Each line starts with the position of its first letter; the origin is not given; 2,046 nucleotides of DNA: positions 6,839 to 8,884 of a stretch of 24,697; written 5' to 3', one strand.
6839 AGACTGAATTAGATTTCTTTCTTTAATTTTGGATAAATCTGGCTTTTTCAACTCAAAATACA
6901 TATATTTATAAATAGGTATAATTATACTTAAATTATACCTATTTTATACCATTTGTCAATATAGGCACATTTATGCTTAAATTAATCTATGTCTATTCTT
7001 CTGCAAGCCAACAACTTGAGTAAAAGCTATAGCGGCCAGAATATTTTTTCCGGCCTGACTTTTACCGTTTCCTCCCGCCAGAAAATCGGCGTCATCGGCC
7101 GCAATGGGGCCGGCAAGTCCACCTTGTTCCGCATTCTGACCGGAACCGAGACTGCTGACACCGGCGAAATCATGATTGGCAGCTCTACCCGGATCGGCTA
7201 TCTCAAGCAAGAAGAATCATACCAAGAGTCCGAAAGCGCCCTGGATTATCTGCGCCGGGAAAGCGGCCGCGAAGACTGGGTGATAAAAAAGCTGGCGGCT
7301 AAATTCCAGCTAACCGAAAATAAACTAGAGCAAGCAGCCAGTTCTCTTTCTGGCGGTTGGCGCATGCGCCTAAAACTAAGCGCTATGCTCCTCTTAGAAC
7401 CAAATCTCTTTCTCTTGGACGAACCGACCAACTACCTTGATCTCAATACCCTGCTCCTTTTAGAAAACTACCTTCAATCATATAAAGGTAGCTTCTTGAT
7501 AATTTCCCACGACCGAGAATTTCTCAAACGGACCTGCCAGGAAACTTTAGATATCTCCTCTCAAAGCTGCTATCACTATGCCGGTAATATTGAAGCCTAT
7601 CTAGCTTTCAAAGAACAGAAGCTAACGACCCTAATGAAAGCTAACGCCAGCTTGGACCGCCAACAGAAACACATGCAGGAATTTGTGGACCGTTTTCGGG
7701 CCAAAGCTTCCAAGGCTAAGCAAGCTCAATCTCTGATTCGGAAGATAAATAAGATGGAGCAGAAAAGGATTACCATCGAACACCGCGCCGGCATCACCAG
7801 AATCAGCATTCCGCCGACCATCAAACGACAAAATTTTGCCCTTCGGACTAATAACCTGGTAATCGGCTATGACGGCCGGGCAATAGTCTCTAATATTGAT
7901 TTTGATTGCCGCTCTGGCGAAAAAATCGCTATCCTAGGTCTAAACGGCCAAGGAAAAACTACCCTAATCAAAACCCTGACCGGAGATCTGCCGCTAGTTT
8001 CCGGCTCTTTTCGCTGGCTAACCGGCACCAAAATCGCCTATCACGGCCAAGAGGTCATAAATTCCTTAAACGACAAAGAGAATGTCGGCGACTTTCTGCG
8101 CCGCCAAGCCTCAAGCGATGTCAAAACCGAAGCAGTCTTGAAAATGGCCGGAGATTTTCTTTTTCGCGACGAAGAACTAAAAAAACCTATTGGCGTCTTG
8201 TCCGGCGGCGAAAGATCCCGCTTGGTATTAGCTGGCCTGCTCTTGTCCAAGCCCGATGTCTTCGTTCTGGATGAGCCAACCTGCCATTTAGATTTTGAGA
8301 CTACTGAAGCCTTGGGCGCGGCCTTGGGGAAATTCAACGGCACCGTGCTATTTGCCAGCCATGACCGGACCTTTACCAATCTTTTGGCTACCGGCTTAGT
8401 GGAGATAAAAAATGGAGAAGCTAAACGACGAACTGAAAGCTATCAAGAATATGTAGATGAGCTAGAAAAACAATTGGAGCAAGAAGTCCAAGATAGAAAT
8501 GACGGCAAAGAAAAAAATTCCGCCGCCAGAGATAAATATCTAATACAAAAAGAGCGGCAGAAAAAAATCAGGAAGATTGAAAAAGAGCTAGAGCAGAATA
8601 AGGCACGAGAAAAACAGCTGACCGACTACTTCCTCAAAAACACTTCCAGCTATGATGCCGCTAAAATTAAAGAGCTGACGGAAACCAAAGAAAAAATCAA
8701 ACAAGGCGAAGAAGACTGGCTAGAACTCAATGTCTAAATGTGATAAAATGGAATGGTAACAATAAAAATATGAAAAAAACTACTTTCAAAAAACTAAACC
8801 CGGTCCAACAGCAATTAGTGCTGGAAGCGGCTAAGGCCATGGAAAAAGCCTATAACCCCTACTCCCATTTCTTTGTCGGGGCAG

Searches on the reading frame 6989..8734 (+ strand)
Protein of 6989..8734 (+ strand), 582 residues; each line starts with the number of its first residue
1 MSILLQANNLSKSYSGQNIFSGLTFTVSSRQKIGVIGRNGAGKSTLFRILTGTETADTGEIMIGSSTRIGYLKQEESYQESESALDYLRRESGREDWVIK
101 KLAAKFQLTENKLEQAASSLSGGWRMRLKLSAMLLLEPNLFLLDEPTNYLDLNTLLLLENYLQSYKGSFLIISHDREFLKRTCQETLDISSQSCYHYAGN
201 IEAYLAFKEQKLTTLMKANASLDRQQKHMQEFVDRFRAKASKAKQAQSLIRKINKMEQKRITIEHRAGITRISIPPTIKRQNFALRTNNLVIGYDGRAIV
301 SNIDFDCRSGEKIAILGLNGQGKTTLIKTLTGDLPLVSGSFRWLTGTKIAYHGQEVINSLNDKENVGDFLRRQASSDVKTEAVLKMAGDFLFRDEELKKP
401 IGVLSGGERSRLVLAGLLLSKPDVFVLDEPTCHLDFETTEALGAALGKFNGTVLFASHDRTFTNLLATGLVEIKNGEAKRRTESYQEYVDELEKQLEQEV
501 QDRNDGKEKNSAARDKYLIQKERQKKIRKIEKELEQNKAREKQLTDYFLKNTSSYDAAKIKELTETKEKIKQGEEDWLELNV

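Call 38: find_related_loci(query=window:6989-8734:+, collection=metagenome_contigs, flank=5000)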
Query window:6989-8734:+ (582 aa) in metagenome_contigs; peptide patterns used: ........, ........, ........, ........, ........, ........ (x = any residue, [..] = any of these).
198 stretches matched a pattern; 26 encode a relative of the query (tblastn E <= 1e-3); 26 distinct loci.
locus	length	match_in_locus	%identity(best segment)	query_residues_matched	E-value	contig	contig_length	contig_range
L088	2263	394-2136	77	1-582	0e+0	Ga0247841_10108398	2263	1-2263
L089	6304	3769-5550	77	1-582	0e+0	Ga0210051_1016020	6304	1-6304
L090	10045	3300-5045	66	1-582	0e+0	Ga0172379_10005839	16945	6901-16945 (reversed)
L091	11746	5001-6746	66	1-582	0e+0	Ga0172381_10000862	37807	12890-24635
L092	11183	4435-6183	66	1-582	0e+0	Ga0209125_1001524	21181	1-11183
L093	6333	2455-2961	30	1-435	3e-18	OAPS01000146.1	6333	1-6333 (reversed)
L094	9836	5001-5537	25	23-460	4e-12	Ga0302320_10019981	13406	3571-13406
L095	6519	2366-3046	28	5-493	4e-12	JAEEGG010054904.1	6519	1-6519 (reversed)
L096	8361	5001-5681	28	5-493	5e-12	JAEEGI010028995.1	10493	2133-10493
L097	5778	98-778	28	5-493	5e-12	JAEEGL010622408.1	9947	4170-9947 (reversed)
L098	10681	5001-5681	27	5-478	1e-11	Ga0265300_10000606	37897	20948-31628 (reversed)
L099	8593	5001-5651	28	266-459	2e-11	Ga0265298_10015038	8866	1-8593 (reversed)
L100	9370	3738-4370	29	5-438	3e-11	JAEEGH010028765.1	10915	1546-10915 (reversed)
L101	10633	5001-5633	29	5-438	3e-11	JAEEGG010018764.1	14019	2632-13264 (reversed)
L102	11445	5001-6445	24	5-478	4e-11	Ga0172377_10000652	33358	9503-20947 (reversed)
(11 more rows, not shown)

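Call 84: find_homologous_proteins(query=window:6989-8734:+, max_evalue=1e-50)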
Query window:6989-8734:+ (582 aa): 7936 proteins with E <= 1e-50 among 8000 candidates; the best 120 are listed.
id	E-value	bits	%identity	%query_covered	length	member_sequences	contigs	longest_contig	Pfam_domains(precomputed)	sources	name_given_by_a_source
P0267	0.0e+0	1269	100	100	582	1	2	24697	PF00005.34,PF13476.13,PF02463.26,PF13304.13,PF12848.14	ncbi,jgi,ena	-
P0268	0.0e+0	1024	79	100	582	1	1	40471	PF00005.34,PF13476.13,PF13555.13,PF02463.26,PF13304.13,PF12848.14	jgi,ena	-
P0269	5.8e-298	1007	78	100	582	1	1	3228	PF01926.30,PF00005.34,PF13476.13,PF13555.13,PF02463.26,PF13304.13,PF12848.14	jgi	jgi:ATP-binding cassette subfamily F protein 3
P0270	4.1e-296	1001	78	100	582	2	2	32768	PF00005.34,PF13555.13,PF02463.26,PF13304.13,PF12848.14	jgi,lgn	-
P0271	1.3e-295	1000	77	100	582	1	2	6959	PF00005.34,PF02463.26,PF13304.13,PF12848.14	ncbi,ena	ncbi:MAG: ATP-binding cassette domain-containing protein [Candidatus Falkowbacteria bacterium]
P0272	1.2e-294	996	78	100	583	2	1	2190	PF01926.30,PF00005.34,PF02463.26,PF13304.13,PF12848.14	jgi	jgi:ATP-binding cassette subfamily F protein 3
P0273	2.7e-291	985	77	100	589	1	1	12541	PF00005.34,PF13555.13,PF02463.26,PF13304.13,PF12848.14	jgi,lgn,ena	-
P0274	9.4e-290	980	76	100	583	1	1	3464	PF00005.34,PF13476.13,PF13555.13,PF02463.26,PF13304.13,PF12848.14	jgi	-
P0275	6.1e-289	978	76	100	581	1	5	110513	PF00005.34,PF02463.26,PF13304.13,PF12848.14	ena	-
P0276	8.9e-289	977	76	100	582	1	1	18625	PF01926.30,PF00005.34,PF13476.13,PF13555.13,PF02463.26,PF13304.13,PF12848.14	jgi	jgi:ATP-binding cassette subfamily F protein 3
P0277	3.4e-288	975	76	100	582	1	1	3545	PF00005.34,PF02463.26,PF13304.13,PF12848.14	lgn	-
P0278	3.2e-287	972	75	100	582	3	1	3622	PF00005.34,PF02463.26,PF13304.13,PF12848.14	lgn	-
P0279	1.2e-272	924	73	100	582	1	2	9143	PF00005.34,PF13555.13,PF02463.26,PF13304.13,PF12848.14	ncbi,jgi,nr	ncbi:MAG: ATP-binding cassette domain-containing protein [Planctomycetes bacterium]|jgi:ATP-binding 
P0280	6.7e-271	918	71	100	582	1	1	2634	PF00005.34,PF02463.26,PF13304.13,PF12848.14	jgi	jgi:ATP-binding cassette subfamily F protein 3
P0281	9.2e-271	918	78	91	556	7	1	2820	PF00005.34,PF13555.13,PF02463.26,PF13304.13,PF12848.14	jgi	-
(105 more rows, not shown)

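Call 85: find_encoding_contigs(protein=P0268, flank=6000, max_places=2)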
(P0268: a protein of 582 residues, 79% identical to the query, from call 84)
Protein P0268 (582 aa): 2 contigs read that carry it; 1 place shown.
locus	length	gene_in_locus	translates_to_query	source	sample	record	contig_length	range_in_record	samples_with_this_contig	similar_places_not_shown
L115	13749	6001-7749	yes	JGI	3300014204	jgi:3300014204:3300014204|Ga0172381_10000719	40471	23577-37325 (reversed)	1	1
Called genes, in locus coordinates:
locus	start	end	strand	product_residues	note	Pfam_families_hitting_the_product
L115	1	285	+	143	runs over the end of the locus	PF02452:PemK_toxin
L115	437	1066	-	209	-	PF00717:Peptidase_S24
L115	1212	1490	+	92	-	-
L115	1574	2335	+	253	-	-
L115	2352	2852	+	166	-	PF03449:GreA_GreB_N, PF01272:GreA_GreB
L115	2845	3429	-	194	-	PF13328:HD_4, PF01966:HD (weak)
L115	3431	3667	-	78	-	PF09905:VF530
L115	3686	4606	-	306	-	PF11449:ArsP_2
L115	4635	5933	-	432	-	PF00270:DEAD (faint), PF05970:PIF1, PF13245:AAA_19, PF13401:AAA_22 (weak), PF13604:AAA_30, PF03266:NTPase_1 (faint), PF21530:Pif1_2B_dom (weak)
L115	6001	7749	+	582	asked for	PF02463:SMC_N (faint), PF13476:AAA_23 (faint), PF13555:AAA_29 (faint), PF00005:ABC_tran, PF12848:ABC_tran_Xtn, PF00005:ABC_tran, PF13304:AAA_21 (weak)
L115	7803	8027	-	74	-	-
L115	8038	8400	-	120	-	PF13473:Cupredoxin_1, PF00127:Copper-bind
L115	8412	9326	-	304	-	PF02525:Flavodoxin_2, PF03358:FMN_red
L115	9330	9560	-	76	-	PF10967:DUF2769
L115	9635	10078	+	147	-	PF01047:MarR, PF12802:MarR_2, PF13412:HTH_24 (weak)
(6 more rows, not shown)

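Call 86: find_encoding_contigs(protein=P0275, flank=6000, max_places=2)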
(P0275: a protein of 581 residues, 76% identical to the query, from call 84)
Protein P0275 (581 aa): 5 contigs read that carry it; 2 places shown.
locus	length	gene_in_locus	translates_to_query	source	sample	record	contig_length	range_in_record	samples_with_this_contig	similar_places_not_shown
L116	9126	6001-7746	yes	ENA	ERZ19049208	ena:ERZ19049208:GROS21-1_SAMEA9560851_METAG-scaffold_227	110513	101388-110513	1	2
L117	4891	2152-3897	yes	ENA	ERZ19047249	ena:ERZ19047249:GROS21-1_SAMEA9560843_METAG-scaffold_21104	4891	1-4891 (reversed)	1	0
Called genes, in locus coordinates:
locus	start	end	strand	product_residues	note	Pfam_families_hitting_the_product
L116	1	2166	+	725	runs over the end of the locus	-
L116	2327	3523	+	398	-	-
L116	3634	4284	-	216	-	-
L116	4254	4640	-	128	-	-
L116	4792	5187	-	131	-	PF16320:Ribosomal_L12_N, PF00542:Ribosomal_L12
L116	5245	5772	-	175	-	PF00466:Ribosomal_L10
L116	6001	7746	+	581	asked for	PF02463:SMC_N (faint), PF00005:ABC_tran, PF13304:AAA_21 (faint), PF12848:ABC_tran_Xtn, PF00005:ABC_tran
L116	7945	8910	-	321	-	PF03773:ArsP_1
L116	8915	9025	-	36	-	PF13192:Thioredoxin_3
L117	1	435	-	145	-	?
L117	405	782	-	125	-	-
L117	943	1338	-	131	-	PF16320:Ribosomal_L12_N, PF00542:Ribosomal_L12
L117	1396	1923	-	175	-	PF00466:Ribosomal_L10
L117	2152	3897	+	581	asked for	PF02463:SMC_N (faint), PF00005:ABC_tran, PF13304:AAA_21 (faint), PF12848:ABC_tran_Xtn, PF00005:ABC_tran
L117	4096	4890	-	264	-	?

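Call 87: find_encoding_contigs(protein=P0270, flank=6000, max_places=2)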
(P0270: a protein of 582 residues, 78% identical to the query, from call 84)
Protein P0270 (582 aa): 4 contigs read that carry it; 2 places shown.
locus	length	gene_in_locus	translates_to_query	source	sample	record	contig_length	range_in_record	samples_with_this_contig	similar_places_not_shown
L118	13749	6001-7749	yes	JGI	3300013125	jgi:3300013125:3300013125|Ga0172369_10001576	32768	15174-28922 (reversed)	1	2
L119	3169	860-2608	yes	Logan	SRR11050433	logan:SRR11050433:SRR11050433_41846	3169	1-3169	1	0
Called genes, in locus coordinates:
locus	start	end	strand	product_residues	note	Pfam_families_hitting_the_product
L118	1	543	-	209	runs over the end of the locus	PF00717:Peptidase_S24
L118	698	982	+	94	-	-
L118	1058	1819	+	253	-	-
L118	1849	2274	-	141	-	-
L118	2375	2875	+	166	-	PF03449:GreA_GreB_N, PF01272:GreA_GreB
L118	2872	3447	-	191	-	PF13328:HD_4, PF01966:HD (weak)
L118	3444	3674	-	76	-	PF09905:VF530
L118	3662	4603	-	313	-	PF11449:ArsP_2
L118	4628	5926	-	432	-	PF05970:PIF1, PF13245:AAA_19, PF13401:AAA_22 (weak), PF13604:AAA_30, PF21530:Pif1_2B_dom (weak)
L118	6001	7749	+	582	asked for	PF02463:SMC_N (faint), PF13555:AAA_29 (faint), PF00005:ABC_tran, PF13304:AAA_21 (faint), PF12848:ABC_tran_Xtn, PF00005:ABC_tran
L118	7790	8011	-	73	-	PF11127:YgaP-like_TM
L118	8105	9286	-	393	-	PF07690:MFS_1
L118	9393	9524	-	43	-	-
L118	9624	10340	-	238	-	-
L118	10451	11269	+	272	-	PF09335:VTT_dom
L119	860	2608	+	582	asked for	PF02463:SMC_N (faint), PF13555:AAA_29 (faint), PF00005:ABC_tran, PF13304:AAA_21 (faint), PF12848:ABC_tran_Xtn, PF00005:ABC_tran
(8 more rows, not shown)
